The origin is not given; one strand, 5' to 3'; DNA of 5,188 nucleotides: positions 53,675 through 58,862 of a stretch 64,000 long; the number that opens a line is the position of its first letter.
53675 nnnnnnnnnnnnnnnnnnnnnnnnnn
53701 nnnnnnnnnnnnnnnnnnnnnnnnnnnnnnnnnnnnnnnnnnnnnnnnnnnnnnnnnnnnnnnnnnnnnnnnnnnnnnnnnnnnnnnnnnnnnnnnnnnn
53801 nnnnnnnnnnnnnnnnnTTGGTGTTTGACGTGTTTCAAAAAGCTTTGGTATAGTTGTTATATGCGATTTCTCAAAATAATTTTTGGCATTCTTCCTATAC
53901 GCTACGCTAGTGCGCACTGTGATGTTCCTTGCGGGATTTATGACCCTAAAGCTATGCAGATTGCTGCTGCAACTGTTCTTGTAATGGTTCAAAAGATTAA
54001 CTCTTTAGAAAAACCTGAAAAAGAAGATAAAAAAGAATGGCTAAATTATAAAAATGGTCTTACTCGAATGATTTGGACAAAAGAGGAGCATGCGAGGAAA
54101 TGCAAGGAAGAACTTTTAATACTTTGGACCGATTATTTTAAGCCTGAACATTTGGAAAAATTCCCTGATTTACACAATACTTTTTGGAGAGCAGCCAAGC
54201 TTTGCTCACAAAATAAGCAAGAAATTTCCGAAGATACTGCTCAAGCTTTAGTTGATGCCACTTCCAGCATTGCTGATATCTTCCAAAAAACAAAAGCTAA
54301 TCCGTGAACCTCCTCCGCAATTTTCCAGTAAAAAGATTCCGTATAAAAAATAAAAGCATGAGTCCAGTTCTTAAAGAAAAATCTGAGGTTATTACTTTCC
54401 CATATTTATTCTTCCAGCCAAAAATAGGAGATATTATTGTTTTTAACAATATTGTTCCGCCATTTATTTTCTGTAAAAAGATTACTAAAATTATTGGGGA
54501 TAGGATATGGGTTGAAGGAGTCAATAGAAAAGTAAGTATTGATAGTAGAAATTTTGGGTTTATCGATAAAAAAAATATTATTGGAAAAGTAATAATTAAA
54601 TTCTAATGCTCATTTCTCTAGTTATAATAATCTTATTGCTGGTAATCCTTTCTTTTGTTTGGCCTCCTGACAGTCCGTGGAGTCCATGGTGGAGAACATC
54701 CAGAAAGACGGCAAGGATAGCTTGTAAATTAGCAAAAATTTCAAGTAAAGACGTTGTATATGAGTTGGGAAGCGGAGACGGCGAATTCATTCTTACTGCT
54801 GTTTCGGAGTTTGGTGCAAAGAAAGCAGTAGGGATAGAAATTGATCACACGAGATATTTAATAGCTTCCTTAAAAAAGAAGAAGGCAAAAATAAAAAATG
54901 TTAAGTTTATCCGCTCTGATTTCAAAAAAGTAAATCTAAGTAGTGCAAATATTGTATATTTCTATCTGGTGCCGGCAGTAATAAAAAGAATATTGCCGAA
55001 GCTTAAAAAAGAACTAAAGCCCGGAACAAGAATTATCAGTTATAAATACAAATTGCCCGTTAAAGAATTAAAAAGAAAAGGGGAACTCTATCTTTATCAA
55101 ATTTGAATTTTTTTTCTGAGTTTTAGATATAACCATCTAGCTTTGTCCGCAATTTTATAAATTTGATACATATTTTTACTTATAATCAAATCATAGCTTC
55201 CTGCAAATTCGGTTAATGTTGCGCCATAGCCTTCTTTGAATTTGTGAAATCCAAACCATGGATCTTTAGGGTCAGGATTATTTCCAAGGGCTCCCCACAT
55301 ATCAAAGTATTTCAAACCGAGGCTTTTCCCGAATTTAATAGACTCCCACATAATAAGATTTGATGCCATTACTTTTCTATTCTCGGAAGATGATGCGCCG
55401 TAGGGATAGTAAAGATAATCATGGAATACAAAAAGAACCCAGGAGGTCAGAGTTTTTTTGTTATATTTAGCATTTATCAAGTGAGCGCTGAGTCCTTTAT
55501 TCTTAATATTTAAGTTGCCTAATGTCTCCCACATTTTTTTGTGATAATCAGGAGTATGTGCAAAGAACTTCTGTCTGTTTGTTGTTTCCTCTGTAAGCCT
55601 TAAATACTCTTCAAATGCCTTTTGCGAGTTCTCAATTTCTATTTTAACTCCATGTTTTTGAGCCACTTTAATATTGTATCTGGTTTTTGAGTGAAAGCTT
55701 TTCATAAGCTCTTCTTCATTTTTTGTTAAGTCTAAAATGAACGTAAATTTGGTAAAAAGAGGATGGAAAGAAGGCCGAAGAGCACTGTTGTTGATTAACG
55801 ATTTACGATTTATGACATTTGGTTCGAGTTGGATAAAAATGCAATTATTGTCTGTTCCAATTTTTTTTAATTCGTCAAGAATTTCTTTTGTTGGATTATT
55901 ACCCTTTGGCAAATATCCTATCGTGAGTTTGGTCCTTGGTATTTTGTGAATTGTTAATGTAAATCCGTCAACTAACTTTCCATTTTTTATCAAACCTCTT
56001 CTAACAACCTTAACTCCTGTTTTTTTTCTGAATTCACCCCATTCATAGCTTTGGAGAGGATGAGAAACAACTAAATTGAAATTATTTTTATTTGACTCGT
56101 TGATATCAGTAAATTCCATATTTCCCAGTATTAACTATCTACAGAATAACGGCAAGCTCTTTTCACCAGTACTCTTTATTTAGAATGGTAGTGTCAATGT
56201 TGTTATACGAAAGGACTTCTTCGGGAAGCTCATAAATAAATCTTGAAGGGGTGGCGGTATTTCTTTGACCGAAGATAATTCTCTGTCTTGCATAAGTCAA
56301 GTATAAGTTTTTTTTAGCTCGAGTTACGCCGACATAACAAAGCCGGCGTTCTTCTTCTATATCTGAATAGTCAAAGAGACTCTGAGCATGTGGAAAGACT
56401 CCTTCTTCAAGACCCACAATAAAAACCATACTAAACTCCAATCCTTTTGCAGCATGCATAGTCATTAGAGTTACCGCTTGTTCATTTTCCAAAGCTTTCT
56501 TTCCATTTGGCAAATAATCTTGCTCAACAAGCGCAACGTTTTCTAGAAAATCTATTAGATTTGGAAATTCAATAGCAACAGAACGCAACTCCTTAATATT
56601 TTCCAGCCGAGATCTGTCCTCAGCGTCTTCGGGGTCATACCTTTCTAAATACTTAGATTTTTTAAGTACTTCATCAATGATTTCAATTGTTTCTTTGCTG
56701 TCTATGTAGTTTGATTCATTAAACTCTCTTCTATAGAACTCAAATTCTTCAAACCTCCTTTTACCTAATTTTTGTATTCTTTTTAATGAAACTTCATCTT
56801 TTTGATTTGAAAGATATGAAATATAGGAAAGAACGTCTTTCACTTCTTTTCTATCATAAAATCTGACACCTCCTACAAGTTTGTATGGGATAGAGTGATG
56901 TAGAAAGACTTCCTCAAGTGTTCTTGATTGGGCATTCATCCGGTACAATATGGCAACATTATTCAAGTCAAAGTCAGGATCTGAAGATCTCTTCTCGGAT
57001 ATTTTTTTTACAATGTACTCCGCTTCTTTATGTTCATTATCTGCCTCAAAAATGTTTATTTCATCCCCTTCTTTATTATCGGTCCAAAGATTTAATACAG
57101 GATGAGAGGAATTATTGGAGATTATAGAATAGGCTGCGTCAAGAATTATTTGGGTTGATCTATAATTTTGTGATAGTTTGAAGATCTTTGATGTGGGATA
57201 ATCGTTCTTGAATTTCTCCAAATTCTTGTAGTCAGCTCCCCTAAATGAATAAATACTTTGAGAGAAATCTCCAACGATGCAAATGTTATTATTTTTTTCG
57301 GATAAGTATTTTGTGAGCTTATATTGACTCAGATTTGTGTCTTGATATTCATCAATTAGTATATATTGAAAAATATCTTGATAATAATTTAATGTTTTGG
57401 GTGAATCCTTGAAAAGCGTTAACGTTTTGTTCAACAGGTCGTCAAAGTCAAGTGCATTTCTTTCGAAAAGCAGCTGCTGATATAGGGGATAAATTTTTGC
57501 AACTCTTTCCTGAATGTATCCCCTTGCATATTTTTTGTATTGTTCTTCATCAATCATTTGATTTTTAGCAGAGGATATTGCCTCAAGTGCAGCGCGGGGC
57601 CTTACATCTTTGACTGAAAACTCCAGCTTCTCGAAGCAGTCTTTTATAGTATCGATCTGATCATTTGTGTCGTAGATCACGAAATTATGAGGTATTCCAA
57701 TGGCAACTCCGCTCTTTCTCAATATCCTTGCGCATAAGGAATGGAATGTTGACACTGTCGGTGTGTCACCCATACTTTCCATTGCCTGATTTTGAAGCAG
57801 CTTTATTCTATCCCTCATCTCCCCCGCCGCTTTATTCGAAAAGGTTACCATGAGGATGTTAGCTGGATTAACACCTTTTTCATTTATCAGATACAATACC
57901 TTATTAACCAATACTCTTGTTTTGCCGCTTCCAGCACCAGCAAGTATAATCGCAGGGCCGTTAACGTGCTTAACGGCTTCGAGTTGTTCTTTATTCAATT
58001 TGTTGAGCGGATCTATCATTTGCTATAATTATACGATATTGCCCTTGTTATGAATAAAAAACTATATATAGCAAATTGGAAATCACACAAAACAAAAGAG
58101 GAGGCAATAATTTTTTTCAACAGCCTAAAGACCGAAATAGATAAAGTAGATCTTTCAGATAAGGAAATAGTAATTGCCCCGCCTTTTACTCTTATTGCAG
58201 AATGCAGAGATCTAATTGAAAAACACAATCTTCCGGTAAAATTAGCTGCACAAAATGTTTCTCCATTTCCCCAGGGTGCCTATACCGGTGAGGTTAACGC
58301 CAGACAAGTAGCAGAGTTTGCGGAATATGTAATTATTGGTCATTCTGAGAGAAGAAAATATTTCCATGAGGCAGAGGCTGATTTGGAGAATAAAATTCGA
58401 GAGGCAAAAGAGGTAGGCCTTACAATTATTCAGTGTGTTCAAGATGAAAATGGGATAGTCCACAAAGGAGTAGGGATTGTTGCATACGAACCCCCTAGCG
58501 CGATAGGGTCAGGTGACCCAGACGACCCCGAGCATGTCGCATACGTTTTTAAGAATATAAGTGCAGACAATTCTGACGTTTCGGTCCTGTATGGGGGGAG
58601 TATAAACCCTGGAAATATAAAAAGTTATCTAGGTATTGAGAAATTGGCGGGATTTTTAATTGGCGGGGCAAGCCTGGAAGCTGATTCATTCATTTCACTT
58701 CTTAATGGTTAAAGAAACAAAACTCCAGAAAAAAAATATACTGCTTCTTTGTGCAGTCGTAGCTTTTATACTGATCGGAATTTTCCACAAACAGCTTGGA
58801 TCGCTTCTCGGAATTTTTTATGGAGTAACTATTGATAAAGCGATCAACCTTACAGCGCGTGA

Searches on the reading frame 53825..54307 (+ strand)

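Call 39: search_protein_families(library=pfam, proteins=[window:53825-54307:+], max_evalue=0.001)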
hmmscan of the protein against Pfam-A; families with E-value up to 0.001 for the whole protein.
window:53825-54307:+ (160 aa): 1 family
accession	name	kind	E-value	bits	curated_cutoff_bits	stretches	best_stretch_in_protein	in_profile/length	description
PF09055.16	Sod_Ni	-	3.1e-44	151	25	1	28-157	3-127/127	Nickel-containing superoxide dismutase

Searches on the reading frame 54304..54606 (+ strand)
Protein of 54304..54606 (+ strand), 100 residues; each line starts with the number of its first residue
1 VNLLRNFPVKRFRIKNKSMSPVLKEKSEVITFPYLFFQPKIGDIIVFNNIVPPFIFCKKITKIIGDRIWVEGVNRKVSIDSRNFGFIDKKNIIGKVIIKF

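Call 80: search_protein_families(library=pfam, proteins=[window:54304-54606:+], max_evalue=0.01)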
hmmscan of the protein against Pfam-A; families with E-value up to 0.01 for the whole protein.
window:54304-54606:+ (100 aa): 2 families
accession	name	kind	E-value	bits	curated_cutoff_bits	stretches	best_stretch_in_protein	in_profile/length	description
PF10502.14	Peptidase_S26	-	1.1e-14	55.1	22.9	2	61-98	128-165/168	Signal peptidase, peptidase S26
PF00717.28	Peptidase_S24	-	0.0071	16.5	23.3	1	12-97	38-116/116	Peptidase S24-like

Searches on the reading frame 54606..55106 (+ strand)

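Call 39: search_protein_families(library=pfam, proteins=[window:54606-55106:+], max_evalue=0.001)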
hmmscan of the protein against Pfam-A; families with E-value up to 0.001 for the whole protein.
window:54606-55106:+ (166 aa): 6 families
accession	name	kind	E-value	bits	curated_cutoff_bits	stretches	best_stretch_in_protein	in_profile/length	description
PF13847.12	Methyltransf_31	-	3e-08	33.9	27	1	46-154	2-121/145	Methyltransferase domain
PF08123.19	DOT1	-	1.4e-07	31.8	23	1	43-148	38-159/205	Histone methylation protein DOT1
PF13649.12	Methyltransf_25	-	2e-05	25.6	27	1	51-140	1-96/97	Methyltransferase domain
PF00398.26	RrnaAD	-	3.7e-05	23.4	24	1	32-113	15-92/263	Ribosomal RNA adenine dimethylase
PF02390.23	Methyltransf_4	-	5.9e-05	23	24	1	49-106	3-60/173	Putative methyltransferase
PF06325.19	PrmA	-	0.00061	19.8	22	1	48-144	162-257/296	Ribosomal protein L11 methyltransferase (PrmA)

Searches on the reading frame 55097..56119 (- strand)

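Call 39: search_protein_families(library=pfam, proteins=[window:55097-56119:-], max_evalue=0.001)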
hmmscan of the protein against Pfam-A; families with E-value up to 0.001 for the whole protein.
window:55097-56119:- (340 aa): 2 families
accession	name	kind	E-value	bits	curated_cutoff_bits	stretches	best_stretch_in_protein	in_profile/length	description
PF02388.22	FemAB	-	1.5e-31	110.1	24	3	124-201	151-228/406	FemAB family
PF13480.13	Acetyltransf_6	-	5.8e-10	39.9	22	1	142-276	3-136/143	Acetyltransferase (GNAT) domain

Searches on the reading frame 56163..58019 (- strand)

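Call 80: search_protein_families(library=pfam, proteins=[window:56163-58019:-], max_evalue=0.01)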
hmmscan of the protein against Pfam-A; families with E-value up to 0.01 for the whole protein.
window:56163-58019:- (618 aa): 7 families
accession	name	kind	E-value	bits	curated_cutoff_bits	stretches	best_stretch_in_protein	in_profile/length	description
PF00580.27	UvrD-helicase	-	9.9e-88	294.8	23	1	8-275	1-271/271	UvrD/REP helicase N-terminal domain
PF13361.12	UvrD_C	-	7.4e-65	220.1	25.6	2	281-442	2-168/350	UvrD-like helicase C-terminal domain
PF13245.12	AAA_19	-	1.2e-21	77.8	25.1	1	12-260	1-134/134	AAA domain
PF13538.12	UvrD_C_2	-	4.7e-10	39.6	27.4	1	516-574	2-51/52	UvrD-like helicase C-terminal domain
PF01443.25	Viral_helicase1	-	6.5e-06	26.6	21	0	508-574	169-226/228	Viral superfamily 1 RNA helicase core domain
PF13604.12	AAA_30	-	2e-05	24.9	27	1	7-73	1-67/191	AAA domain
PF13086.12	AAA_11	-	5.1e-05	23.6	27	1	7-147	1-145/257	AAA domain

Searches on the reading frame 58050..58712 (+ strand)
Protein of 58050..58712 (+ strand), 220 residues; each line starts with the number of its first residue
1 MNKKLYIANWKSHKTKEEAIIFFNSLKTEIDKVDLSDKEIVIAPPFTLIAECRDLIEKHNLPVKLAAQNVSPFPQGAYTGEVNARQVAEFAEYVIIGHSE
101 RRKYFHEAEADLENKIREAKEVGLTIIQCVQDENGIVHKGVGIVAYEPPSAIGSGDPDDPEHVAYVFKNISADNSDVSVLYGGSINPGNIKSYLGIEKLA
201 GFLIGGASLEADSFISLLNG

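Call 80: search_protein_families(library=pfam, proteins=[window:58050-58712:+], max_evalue=0.01)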
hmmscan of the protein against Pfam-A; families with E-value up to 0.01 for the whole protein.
window:58050-58712:+ (220 aa): 1 family
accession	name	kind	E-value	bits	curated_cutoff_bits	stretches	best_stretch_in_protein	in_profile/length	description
PF00121.24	TIM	-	4.3e-55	187.3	20.1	1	6-219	3-243/245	Triosephosphate isomerase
